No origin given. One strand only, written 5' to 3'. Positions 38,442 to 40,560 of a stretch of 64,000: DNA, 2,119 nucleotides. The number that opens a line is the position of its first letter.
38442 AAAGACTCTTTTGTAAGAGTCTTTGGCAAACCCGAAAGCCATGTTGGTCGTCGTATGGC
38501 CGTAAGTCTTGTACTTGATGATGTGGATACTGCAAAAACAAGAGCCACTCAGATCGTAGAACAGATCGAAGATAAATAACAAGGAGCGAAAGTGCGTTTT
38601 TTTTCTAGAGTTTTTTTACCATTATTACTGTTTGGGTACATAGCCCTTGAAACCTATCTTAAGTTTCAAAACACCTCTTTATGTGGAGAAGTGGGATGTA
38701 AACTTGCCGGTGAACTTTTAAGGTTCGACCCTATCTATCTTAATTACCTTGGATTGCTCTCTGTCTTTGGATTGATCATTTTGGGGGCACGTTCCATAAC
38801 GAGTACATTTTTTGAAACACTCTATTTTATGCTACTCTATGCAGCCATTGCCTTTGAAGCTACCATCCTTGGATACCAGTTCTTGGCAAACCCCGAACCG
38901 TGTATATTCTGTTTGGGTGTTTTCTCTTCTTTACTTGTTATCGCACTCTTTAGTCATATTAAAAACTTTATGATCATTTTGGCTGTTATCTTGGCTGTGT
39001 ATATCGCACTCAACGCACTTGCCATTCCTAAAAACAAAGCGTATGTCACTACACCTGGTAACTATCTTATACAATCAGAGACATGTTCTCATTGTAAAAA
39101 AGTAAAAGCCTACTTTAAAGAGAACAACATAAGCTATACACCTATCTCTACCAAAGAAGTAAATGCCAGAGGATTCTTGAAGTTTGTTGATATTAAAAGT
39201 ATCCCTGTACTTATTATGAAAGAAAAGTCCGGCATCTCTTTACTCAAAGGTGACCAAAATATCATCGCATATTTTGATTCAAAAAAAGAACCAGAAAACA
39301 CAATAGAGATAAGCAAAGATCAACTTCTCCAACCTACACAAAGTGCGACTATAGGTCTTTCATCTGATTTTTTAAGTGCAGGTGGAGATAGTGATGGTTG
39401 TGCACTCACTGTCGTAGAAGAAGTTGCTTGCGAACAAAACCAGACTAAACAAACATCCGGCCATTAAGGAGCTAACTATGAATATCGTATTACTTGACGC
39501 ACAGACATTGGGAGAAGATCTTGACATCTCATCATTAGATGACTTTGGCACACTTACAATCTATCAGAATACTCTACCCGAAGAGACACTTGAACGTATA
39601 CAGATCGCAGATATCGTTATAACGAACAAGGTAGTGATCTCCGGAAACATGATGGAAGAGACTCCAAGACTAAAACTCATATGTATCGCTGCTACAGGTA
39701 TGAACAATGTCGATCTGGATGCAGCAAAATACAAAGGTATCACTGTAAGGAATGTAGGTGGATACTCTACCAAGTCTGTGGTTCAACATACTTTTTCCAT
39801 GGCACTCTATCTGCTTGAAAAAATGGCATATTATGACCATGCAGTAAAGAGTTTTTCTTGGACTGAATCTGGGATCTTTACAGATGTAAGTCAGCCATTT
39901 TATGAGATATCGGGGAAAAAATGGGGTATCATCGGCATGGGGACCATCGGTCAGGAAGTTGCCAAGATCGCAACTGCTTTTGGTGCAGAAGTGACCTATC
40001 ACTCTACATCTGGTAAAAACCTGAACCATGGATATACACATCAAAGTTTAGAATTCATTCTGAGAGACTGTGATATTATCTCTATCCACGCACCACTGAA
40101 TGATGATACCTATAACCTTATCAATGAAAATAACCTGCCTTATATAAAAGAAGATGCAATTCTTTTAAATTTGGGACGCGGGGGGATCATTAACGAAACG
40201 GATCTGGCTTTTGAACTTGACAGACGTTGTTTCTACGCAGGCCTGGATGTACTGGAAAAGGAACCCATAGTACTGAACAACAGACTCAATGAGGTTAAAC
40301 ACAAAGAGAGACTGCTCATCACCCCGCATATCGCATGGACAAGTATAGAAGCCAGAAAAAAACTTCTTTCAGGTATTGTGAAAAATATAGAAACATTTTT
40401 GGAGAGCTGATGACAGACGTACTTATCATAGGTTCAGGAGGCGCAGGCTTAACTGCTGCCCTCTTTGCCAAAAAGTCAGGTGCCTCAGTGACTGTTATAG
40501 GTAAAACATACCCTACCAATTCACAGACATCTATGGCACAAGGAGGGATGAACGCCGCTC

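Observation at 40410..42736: Anchorless FrdAB lacking the covalent-FAD His and with a four-Cys third cluster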

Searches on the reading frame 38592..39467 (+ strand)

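Call 3: search_protein_families(library=pfam, proteins=[window:38592-39467:+])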
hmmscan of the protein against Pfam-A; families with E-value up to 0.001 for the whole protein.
window:38592-39467:+ (291 aa): 1 family
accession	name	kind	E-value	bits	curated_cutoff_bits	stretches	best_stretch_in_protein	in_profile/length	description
PF00462.30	Glutaredoxin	-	8.9e-05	23.1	22.9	1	161-210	5-56/60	Glutaredoxin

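Call 4: search_protein_families(library=ncbifam, proteins=[window:38592-39467:+])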
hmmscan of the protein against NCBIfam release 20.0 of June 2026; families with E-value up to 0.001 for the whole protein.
window:38592-39467:+ (291 aa): 2 families
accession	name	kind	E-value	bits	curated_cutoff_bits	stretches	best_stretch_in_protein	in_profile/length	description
TIGR02196.1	GlrX_YruB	hypoth_equivalog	1.5e-06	28.6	88.55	1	162-212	7-59/74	glutaredoxin-like protein, YruB-family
TIGR01617.1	arsC_related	subfamily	0.00016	21.9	75.05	1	159-189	3-33/117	Spx/MgsR family RNA polymerase-binding regulatory protein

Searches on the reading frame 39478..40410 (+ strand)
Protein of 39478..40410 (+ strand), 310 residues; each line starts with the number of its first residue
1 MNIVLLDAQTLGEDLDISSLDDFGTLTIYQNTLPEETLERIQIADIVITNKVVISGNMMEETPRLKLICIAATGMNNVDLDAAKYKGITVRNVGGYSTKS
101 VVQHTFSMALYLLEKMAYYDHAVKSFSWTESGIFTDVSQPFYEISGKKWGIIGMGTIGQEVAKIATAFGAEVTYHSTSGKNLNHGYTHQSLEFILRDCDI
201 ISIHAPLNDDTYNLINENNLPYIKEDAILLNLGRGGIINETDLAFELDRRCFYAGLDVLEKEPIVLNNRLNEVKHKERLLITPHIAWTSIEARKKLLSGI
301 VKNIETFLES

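Call 3: search_protein_families(library=pfam, proteins=[window:39478-40410:+])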
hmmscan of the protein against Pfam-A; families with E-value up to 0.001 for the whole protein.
window:39478-40410:+ (310 aa): 3 families
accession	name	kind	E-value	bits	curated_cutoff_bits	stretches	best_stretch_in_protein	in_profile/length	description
PF02826.25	2-Hacid_dh_C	-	1.1e-44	152.3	25.1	1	107-286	2-178/178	D-isomer specific 2-hydroxyacid dehydrogenase, NAD binding domain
PF00389.36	2-Hacid_dh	-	1.6e-22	80.1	24.6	1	14-309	9-125/134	D-isomer specific 2-hydroxyacid dehydrogenase, catalytic domain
PF00670.27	AdoHcyase_NAD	-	4.7e-05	24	27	0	144-234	21-111/162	S-adenosyl-L-homocysteine hydrolase, NAD binding domain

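Call 4: search_protein_families(library=ncbifam, proteins=[window:39478-40410:+])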
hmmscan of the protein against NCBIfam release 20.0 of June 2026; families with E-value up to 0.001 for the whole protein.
window:39478-40410:+ (310 aa): 22 families
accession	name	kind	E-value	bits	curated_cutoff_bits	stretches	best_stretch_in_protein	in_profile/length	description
NF006263.0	PRK08410.1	equivalog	3.3e-135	450.4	389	1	1-309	1-308/311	D-2-hydroxyacid dehydrogenase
NF005069.0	PRK06487.1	equivalog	1.5e-84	283.8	448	1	2-309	5-312/320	2-hydroxyacid dehydrogenase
NF005387.0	PRK06932.1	equivalog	2.9e-74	249.9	492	1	1-309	2-311/314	2-hydroxyacid dehydrogenase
TIGR01327.1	PGDH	equivalog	5.1e-49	167.4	454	1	25-308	22-301/525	phosphoglycerate dehydrogenase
NF009714.1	PRK13243.1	equivalog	1.8e-48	165.6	455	1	35-307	37-312/332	glyoxylate reductase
NF008759.0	PRK11790.1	equivalog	3.4e-41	141.3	404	1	22-308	32-317/410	phosphoglycerate dehydrogenase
NF005750.0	PRK07574.1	equivalog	5.4e-35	121.2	329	1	33-309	79-358/386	NAD-dependent formate dehydrogenase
NF009127.0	PRK12480.1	equivalog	4.1e-31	108.2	579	1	62-300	67-312/330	D-lactate dehydrogenase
NF011938.0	PRK15409.1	equivalog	1e-30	106.9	492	1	10-305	10-306/324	glyoxylate/hydroxypyruvate reductase GhrB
NF001309.0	PRK00257.1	equivalog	1.5e-28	99.9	434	2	144-307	114-277/379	4-phosphoerythronate dehydrogenase PdxB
NF041369.1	Dhydh_Halo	equivalog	7.2e-28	97.7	400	1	64-292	55-279/305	D-2-hydroxyacid dehydrogenase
NF000492.1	vanH_gen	exception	7.6e-27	94.2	540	1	48-292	48-295/312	D-lactate dehydrogenase VanH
NF005027.0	PRK06436.1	equivalog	1.8e-25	89.7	261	1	62-309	47-281/303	2-hydroxyacid dehydrogenase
NF006374.0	PRK08605.1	subfamily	2.3e-24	86.1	356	1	29-301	31-315/332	D-lactate dehydrogenase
NF000371.1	vanH_Agroup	exception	2.9e-20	72.7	700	1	64-292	71-300/322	VanH-A/VanH-Pt family D-lactate dehydrogenase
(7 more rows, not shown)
